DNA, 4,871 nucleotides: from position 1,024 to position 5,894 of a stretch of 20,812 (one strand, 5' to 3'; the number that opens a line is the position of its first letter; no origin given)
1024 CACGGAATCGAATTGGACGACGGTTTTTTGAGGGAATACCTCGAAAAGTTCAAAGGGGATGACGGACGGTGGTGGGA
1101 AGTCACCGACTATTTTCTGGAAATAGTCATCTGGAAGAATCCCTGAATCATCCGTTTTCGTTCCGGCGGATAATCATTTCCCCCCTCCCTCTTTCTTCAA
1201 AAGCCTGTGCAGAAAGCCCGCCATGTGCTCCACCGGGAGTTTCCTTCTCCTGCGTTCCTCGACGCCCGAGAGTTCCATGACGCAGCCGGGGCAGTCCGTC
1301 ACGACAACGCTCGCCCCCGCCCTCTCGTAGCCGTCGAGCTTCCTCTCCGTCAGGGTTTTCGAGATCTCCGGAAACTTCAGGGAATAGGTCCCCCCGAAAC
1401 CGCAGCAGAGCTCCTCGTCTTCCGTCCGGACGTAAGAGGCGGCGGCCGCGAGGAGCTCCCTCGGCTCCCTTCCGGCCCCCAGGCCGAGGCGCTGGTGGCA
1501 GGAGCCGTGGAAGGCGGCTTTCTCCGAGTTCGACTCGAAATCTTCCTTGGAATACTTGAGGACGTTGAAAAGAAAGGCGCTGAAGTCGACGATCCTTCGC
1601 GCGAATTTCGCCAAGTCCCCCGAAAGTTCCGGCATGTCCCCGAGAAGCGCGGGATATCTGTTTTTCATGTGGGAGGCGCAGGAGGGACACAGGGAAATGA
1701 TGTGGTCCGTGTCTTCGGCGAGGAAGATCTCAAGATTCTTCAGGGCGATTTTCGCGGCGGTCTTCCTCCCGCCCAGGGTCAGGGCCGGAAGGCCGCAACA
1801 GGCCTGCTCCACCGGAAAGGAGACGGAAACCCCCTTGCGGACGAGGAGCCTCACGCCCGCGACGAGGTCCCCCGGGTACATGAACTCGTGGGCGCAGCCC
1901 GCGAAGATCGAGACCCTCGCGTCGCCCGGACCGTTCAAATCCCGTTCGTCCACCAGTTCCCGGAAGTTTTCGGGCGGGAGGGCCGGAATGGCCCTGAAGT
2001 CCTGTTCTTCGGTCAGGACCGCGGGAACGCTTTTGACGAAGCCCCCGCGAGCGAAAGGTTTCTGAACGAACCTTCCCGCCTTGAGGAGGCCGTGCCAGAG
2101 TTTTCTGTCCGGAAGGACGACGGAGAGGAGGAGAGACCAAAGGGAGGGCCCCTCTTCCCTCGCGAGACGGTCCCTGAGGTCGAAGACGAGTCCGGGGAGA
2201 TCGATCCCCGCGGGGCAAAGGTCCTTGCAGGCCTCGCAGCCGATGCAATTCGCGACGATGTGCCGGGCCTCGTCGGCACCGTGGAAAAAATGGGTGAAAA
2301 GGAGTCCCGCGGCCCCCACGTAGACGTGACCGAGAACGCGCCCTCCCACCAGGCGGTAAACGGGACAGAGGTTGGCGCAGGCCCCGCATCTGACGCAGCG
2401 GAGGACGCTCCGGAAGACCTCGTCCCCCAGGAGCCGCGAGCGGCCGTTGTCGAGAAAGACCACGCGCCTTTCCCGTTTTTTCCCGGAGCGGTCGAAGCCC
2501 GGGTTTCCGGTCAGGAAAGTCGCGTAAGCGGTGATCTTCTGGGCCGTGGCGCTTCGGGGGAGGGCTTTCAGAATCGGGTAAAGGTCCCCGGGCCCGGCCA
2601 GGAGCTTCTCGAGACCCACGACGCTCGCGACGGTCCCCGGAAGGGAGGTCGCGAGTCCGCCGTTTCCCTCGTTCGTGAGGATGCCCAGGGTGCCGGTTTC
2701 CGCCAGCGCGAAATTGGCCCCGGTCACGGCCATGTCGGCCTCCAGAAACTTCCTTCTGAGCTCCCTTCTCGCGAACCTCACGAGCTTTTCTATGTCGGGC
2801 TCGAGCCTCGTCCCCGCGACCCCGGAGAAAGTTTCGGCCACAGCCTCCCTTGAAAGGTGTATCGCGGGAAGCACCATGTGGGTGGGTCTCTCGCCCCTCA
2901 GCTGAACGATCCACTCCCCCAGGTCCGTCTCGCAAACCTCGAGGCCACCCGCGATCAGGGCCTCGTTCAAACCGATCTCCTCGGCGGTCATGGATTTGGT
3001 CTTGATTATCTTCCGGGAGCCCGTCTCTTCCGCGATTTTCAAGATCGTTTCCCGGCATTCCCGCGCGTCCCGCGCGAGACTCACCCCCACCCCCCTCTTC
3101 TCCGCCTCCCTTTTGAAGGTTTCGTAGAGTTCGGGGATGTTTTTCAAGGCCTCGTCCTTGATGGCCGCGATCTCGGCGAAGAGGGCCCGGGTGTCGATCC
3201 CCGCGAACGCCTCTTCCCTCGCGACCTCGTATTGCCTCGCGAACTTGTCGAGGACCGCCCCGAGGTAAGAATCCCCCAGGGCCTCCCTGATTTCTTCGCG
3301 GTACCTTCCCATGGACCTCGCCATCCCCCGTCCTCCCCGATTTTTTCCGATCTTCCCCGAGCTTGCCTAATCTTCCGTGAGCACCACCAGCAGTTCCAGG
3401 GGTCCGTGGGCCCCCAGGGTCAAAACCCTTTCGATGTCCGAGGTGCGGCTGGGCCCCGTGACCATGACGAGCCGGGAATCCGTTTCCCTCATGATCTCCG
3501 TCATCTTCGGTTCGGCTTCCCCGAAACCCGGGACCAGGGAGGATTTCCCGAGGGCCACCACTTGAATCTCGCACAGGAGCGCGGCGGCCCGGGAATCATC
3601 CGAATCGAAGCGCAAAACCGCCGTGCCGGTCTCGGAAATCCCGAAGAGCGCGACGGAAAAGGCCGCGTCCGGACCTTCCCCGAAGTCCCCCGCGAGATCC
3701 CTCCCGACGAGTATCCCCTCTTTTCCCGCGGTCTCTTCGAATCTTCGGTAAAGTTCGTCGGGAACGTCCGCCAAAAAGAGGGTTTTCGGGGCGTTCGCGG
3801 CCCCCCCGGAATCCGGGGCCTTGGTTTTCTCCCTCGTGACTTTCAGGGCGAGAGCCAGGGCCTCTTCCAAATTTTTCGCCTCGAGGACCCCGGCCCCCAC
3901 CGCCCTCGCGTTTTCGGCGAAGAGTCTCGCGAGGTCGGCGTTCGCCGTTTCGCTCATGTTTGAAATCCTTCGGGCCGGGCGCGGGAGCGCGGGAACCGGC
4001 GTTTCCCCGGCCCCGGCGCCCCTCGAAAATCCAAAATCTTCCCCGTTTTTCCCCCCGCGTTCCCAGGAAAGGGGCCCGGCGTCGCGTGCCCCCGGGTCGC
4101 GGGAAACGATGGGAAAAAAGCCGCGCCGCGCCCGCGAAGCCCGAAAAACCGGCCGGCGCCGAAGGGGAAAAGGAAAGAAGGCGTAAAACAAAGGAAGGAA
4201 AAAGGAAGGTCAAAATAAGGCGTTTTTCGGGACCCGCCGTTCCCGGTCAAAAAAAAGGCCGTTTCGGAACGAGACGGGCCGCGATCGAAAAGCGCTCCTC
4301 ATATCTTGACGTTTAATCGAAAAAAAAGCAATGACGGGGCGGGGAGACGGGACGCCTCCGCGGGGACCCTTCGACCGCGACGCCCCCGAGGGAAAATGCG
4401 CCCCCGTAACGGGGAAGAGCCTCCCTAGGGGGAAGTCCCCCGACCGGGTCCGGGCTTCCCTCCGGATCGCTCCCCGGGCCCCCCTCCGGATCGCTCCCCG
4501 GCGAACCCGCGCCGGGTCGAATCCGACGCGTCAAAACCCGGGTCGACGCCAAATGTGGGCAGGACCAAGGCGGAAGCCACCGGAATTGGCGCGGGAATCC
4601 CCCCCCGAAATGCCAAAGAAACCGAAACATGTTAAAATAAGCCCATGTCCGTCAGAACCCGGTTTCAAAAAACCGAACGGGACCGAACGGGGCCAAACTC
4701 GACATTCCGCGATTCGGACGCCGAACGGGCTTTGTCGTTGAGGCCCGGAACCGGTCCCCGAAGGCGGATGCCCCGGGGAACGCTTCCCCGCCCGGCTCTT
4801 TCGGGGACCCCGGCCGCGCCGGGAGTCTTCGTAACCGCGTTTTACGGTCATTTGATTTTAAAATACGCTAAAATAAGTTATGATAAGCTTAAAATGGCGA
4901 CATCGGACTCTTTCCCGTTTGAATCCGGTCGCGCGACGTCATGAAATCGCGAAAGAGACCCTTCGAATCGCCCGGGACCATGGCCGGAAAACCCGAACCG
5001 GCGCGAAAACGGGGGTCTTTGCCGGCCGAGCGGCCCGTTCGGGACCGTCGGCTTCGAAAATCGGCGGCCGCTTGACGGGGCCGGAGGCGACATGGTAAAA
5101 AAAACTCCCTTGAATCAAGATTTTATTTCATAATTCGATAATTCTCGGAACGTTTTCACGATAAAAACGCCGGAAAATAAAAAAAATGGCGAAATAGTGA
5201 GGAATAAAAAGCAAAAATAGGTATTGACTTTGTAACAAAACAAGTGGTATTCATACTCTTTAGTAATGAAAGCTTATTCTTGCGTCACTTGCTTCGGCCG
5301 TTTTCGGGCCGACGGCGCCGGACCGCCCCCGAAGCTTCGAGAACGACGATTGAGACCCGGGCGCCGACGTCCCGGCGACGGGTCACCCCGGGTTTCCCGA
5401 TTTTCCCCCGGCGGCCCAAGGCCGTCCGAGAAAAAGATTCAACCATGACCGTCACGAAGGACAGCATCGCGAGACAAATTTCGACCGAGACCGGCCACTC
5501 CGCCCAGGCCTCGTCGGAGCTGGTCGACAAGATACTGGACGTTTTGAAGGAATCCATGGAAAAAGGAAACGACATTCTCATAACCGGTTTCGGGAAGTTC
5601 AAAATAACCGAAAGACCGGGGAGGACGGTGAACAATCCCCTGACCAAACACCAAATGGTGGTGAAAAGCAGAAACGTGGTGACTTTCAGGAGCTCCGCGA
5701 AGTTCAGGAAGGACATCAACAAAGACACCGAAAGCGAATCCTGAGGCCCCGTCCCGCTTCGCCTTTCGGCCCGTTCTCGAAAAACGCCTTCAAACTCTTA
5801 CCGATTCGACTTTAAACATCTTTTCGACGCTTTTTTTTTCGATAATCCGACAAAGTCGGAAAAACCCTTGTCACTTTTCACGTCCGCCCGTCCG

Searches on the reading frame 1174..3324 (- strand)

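Call 70: search_protein_families(library=pfam, proteins=[window:1174-3324:-], max_evalue=0.001)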
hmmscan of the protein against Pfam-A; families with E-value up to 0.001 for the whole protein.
window:1174-3324:- (716 aa): 11 families
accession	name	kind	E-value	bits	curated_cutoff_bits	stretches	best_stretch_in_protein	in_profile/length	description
PF02589.21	LUD_dom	-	2.6e-36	125.6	22.6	1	68-273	2-163/189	LUD domain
PF02754.22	CCG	-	1.1e-24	86.8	20.6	2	604-685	2-84/85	Cysteine-rich domain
PF13183.11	Fer4_8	-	1.1e-13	52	27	1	307-374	2-68/68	4Fe-4S dicluster domain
PF13534.11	Fer4_17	-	8.7e-08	33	22.2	1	309-375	1-61/61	4Fe-4S dicluster domain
PF12838.12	Fer4_7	-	9.3e-08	32.9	27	1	309-374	1-52/52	4Fe-4S dicluster domain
PF13237.11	Fer4_10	-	5.8e-07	29.8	25.5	0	308-322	7-21/53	4Fe-4S dicluster domain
PF12797.12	Fer4_2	-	1.8e-05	24.8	24.5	0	306-322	6-22/22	4Fe-4S binding domain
PF13187.11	Fer4_9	-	3.6e-05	24.1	27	1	309-373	1-50/52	4Fe-4S dicluster domain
PF13484.11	Fer4_16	-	0.00013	23.1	30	1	309-372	1-65/66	4Fe-4S double cluster binding domain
PF13746.11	Fer4_18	-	0.00027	21.5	27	0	353-376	54-77/114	4Fe-4S dicluster domain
PF00037.32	Fer4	-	0.00066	19.8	21.1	0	309-322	7-20/24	4Fe-4S binding domain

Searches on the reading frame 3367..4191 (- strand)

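Call 70: search_protein_families(library=pfam, proteins=[window:3367-4191:-], max_evalue=0.001)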
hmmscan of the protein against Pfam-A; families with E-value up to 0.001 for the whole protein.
window:3367-4191:- (274 aa): 1 family
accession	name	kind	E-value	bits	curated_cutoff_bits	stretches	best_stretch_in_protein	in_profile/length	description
PF02589.21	LUD_dom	-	9e-22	78.2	22.6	1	90-271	3-188/189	LUD domain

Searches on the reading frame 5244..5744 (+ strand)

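Call 70: search_protein_families(library=pfam, proteins=[window:5244-5744:+], max_evalue=0.001)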
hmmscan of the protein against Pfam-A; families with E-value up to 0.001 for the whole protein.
window:5244-5744:+ (166 aa): 2 families
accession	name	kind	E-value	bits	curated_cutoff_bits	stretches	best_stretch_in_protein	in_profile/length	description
PF00216.26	Bac_DNA_binding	-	1.9e-21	76.5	22.4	1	70-159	1-90/90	Bacterial DNA-binding protein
PF18291.6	HU-HIG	-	1.2e-05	25.8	26.2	1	65-161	27-121/125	HU domain fused to wHTH, Ig, or Glycine-rich motif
